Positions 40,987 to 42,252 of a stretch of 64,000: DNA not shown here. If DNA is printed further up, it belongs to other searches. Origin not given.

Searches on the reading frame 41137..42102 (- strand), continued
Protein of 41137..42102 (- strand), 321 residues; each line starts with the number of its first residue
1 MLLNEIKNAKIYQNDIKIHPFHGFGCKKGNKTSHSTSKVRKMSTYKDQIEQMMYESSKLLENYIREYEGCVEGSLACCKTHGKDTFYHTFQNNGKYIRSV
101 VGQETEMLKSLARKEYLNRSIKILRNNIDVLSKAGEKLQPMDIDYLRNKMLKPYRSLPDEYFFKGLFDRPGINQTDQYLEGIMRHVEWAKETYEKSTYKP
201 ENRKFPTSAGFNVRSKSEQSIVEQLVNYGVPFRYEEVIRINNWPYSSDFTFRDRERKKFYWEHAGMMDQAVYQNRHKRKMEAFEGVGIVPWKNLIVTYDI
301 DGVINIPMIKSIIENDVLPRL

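Call 79: find_encoding_contigs(protein=P0042, flank=5000, max_places=4)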
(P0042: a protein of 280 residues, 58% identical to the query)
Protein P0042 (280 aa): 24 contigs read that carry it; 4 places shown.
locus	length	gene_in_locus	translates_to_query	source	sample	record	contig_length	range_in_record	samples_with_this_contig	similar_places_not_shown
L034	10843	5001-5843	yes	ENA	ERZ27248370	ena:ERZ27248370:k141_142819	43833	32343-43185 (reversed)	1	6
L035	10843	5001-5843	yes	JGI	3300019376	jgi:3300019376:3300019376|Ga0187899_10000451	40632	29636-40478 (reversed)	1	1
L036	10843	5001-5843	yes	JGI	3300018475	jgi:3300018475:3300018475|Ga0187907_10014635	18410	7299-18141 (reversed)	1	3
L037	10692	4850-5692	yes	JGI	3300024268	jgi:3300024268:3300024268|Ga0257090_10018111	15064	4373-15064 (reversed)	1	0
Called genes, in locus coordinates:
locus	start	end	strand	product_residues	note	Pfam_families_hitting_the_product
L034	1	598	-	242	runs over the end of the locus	PF01553:Acyltransferase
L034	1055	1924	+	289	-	-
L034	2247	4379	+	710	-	PF00912:Transgly, PF00905:Transpeptidase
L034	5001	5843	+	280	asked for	-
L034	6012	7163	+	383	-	-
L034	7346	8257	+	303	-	PF00483:NTP_transferase, PF12804:NTP_transf_3 (weak)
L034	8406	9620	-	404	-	PF00768:Peptidase_S11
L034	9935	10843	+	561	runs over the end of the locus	-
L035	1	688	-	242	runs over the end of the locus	PF01553:Acyltransferase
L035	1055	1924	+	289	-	-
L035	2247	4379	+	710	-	PF00912:Transgly, PF00905:Transpeptidase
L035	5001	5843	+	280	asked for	-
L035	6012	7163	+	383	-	-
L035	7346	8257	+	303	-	PF00483:NTP_transferase, PF12804:NTP_transf_3 (weak)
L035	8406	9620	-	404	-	PF00768:Peptidase_S11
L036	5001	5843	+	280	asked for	-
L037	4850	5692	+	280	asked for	-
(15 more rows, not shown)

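Call 80: find_encoding_contigs(protein=P0115, flank=5000, max_places=2)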
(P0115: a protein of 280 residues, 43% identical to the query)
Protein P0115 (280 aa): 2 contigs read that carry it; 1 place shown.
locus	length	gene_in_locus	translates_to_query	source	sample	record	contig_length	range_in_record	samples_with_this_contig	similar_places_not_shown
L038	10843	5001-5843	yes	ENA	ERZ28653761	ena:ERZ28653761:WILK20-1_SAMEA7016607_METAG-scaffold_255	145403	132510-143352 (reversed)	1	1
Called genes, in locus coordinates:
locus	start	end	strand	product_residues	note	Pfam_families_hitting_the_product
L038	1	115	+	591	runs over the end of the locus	PF05738:Cna_B, PF12892:FctA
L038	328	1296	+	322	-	PF01336:tRNA_anti-codon (weak), PF01966:HD (faint)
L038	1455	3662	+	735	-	PF23139:OB_YrrC, PF14520:HHH_5 (weak), PF14490:HHH_RecD2, PF00580:UvrD-helicase (faint), PF13604:AAA_30, PF13245:AAA_19, PF18335:SH3_13, PF13538:UvrD_C_2, +2 more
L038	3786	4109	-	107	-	-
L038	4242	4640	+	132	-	-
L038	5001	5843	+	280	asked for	-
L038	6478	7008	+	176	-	PF02482:Ribosomal_S30AE, PF16321:Ribosom_S30AE_C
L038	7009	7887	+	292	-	PF19293:CdaA_N, PF02457:DAC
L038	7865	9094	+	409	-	PF07949:YbbR (faint)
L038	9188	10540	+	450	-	PF02878:PGM_PMM_I, PF02879:PGM_PMM_II, PF02880:PGM_PMM_III, PF00408:PGM_PMM_IV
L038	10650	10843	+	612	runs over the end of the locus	PF13522:GATase_6, PF13537:GATase_7, PF01380:SIS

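Call 81: find_encoding_contigs(protein=P0060, flank=5000, max_places=3)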
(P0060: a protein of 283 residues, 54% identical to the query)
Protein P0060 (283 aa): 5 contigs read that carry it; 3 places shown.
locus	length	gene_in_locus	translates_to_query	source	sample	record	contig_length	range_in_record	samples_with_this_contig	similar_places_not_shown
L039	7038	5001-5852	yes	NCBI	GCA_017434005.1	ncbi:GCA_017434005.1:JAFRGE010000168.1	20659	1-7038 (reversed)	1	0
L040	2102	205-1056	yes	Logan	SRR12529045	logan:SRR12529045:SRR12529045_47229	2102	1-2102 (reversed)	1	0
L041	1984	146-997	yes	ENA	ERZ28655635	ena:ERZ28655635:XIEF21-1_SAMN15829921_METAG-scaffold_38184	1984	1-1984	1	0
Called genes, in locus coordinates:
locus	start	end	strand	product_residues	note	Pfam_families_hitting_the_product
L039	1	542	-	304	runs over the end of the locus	PF03328:HpcH_HpaI, PF15617:C-C_Bond_Lyase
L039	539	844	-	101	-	PF06857:ACP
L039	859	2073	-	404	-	PF00180:Iso_dh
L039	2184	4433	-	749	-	PF00330:Aconitase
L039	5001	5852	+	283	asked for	-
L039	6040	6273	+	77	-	PF10544:T5orf172, PF13455:MUG113 (weak)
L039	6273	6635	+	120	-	-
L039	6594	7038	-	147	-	PF00239:Resolvase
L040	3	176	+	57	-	?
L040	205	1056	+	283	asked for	-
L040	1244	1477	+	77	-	PF10544:T5orf172, PF13455:MUG113 (weak)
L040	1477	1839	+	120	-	-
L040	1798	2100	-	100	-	?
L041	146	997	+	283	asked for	-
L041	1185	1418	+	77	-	PF10544:T5orf172, PF13455:MUG113 (weak)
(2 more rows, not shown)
